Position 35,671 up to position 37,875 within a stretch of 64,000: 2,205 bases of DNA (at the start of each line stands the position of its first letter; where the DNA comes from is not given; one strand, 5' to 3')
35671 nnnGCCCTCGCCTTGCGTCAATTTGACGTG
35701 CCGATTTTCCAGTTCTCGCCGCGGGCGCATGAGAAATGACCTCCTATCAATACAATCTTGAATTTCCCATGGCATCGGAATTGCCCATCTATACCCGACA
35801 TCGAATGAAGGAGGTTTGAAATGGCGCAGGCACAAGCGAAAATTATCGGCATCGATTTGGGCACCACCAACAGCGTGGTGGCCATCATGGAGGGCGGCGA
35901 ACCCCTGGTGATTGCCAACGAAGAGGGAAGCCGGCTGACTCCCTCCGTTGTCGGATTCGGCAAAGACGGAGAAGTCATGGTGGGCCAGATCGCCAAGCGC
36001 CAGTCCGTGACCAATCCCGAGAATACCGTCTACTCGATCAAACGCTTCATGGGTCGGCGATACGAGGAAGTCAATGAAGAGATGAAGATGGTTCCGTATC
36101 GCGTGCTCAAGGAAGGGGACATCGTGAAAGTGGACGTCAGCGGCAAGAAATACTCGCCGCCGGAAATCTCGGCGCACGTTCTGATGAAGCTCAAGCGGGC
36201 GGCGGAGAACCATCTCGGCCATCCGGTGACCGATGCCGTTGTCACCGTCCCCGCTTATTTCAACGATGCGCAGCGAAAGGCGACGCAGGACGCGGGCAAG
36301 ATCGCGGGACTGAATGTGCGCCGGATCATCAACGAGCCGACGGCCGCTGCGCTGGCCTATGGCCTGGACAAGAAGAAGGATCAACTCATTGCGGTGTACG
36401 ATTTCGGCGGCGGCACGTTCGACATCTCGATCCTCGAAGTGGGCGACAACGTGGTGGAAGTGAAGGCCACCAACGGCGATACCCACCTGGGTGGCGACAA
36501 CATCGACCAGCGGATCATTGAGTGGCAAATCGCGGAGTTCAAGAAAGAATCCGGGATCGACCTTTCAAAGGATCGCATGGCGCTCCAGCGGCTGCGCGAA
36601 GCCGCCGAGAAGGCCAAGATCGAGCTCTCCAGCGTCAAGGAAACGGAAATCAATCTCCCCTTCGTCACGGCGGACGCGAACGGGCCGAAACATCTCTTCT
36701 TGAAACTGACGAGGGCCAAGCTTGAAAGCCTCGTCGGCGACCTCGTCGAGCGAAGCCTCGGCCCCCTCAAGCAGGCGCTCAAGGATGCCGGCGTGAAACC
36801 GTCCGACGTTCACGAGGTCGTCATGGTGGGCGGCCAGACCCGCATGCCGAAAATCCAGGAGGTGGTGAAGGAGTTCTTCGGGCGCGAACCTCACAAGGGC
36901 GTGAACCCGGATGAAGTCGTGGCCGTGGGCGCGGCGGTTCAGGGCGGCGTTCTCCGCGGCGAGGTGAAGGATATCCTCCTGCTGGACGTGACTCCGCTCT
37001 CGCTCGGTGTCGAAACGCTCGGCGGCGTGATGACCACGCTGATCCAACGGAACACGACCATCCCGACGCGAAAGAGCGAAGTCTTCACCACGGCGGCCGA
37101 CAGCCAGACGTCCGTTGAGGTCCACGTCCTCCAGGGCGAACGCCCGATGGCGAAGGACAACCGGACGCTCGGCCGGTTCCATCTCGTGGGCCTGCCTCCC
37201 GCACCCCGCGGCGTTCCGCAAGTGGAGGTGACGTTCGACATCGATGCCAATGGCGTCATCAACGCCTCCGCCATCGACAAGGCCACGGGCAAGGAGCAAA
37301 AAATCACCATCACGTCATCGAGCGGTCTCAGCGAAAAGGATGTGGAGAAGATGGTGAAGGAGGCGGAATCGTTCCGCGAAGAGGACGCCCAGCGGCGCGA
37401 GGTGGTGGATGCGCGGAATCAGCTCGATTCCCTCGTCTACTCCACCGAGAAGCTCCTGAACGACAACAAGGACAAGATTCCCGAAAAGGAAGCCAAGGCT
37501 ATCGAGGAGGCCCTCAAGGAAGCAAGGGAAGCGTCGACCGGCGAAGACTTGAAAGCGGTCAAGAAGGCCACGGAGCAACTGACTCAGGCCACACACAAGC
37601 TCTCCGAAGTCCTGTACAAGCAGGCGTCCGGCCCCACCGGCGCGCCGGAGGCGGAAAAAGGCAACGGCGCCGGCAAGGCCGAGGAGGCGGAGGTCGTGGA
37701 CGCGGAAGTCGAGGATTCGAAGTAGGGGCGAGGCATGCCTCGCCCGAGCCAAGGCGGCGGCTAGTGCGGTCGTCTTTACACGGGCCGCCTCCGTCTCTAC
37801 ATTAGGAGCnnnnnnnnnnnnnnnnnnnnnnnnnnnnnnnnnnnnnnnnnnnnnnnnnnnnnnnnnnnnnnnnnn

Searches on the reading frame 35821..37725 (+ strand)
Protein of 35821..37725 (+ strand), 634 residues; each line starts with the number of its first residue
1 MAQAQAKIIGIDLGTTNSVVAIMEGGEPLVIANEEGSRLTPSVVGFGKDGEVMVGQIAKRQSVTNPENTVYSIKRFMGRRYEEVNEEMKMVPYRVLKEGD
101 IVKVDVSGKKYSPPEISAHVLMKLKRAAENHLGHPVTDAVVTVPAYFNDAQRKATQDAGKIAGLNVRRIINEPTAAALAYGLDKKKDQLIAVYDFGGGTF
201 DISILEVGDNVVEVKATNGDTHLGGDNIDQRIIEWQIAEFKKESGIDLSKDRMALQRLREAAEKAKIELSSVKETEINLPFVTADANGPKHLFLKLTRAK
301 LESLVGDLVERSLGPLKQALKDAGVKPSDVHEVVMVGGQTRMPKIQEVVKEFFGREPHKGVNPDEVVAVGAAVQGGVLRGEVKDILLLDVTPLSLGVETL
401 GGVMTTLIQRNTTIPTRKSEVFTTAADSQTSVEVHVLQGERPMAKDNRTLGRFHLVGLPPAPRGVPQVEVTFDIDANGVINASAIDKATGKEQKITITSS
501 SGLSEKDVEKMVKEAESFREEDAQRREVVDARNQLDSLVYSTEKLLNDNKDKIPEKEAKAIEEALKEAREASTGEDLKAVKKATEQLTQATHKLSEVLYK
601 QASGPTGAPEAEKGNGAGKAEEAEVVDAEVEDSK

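Call 54: search_protein_families(library=pfam, proteins=[window:35821-37725:+], max_evalue=0.0001)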
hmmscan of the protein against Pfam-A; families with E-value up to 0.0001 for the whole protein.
window:35821-37725:+ (634 aa): 2 families
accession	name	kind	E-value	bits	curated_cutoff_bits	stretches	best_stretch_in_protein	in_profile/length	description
PF00012.26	HSP70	-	5.6e-260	864.1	20.6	1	8-599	1-598/599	Hsp70 protein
PF06723.19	MreB_Mbl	-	9.1e-18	64.6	27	1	121-372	78-316/327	MreB/Mbl protein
